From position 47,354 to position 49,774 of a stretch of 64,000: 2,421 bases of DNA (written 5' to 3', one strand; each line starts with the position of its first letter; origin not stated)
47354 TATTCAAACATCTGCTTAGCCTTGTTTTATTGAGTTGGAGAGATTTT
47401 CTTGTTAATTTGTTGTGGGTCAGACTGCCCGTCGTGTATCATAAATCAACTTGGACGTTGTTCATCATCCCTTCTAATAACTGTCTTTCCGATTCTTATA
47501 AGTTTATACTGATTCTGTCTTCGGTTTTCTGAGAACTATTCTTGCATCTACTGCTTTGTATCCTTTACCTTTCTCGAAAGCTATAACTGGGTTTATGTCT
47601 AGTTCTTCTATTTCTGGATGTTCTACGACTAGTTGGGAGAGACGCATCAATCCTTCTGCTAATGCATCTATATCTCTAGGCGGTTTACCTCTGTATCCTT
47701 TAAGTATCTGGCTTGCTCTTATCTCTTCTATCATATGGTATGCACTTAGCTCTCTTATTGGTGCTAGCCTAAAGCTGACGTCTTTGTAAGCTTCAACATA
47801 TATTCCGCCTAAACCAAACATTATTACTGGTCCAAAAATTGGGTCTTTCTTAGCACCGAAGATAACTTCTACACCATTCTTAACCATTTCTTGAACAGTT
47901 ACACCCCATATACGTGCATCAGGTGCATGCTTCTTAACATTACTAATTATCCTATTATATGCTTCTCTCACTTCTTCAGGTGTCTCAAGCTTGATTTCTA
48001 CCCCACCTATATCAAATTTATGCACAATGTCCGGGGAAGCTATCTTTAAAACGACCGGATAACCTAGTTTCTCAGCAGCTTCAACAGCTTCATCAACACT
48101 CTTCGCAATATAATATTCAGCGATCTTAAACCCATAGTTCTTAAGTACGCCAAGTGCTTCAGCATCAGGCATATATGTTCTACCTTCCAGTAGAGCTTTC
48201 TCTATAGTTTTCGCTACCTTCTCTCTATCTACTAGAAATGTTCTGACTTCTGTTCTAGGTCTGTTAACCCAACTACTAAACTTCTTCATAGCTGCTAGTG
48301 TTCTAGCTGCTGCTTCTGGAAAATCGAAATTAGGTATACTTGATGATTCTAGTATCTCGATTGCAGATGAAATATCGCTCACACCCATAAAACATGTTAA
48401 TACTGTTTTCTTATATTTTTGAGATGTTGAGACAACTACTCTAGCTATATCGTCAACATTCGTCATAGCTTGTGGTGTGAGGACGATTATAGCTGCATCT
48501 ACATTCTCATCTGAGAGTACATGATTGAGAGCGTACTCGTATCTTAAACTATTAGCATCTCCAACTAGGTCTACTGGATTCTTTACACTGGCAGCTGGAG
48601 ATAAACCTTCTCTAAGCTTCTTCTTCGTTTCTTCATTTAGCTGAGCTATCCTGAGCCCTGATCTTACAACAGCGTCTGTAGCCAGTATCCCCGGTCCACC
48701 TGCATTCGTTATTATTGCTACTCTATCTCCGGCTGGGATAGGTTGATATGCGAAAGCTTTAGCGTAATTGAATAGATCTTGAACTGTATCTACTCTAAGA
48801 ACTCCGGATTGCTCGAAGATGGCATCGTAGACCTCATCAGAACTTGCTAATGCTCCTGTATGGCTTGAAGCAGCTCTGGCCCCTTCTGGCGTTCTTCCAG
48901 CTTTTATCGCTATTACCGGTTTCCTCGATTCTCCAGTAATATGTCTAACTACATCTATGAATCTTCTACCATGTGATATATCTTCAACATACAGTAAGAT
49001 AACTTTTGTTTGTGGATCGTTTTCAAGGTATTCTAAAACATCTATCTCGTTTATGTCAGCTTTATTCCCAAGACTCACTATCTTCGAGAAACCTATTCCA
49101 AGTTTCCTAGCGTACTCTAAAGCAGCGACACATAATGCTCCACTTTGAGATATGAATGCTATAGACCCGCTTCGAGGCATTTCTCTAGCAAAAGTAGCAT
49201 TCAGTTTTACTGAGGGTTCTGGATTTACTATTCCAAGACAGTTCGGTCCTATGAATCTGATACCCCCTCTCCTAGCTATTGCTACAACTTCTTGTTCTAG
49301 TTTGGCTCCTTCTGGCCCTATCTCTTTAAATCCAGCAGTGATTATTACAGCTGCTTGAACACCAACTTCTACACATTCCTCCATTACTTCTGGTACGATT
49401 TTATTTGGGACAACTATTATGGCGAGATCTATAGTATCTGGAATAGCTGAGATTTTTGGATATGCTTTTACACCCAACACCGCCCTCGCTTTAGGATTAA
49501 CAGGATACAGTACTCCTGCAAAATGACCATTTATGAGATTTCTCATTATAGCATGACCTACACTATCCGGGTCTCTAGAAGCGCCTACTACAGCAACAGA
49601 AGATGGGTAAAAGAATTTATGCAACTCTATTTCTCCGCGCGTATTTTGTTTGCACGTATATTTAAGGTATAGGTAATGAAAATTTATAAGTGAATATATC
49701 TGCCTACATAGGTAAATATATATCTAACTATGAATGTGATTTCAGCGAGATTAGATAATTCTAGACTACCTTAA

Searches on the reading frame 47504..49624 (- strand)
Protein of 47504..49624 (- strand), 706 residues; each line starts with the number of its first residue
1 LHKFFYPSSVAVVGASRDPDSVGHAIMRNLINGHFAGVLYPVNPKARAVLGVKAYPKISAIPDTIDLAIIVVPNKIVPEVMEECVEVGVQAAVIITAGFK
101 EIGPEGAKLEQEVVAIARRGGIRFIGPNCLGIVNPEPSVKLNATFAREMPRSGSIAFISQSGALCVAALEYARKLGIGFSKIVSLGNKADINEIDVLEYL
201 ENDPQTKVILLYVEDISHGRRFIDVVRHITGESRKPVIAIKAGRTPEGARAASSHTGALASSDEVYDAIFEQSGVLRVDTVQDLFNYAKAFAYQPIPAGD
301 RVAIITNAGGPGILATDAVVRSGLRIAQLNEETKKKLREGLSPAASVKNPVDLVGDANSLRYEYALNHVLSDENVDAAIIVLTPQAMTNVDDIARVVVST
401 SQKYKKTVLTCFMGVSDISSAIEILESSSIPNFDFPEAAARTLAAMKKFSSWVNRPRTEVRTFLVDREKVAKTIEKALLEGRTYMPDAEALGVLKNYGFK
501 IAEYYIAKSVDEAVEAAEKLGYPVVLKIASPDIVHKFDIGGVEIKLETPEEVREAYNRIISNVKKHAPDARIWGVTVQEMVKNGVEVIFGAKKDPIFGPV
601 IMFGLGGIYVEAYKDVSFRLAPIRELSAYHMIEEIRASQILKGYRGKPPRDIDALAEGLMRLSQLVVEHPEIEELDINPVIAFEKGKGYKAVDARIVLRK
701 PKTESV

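Call 70: search_protein_families(library=pfam, proteins=[window:47504-49624:-], max_evalue=0.00001)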
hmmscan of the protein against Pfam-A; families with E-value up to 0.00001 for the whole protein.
window:47504-49624:- (706 aa): 5 families
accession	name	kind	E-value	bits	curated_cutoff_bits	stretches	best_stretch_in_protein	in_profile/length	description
PF13549.11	ATP-grasp_5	-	2.2e-87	292.5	27.6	1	477-698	2-221/221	ATP-grasp domain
PF13607.11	Succ_CoA_lig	-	2.2e-57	193.1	27.4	1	153-291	2-138/138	Succinyl-CoA ligase like flavodoxin domain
PF13380.12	CoA_binding_2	-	1e-27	97.3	22.8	1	9-134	2-115/116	CoA binding domain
PF02629.25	CoA_binding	-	1.2e-15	58.4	22.3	1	7-98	3-97/97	CoA binding domain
PF19045.5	Ligase_CoA_2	-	2.6e-11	44.3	23.7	1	302-436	1-140/162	Ligase-CoA domain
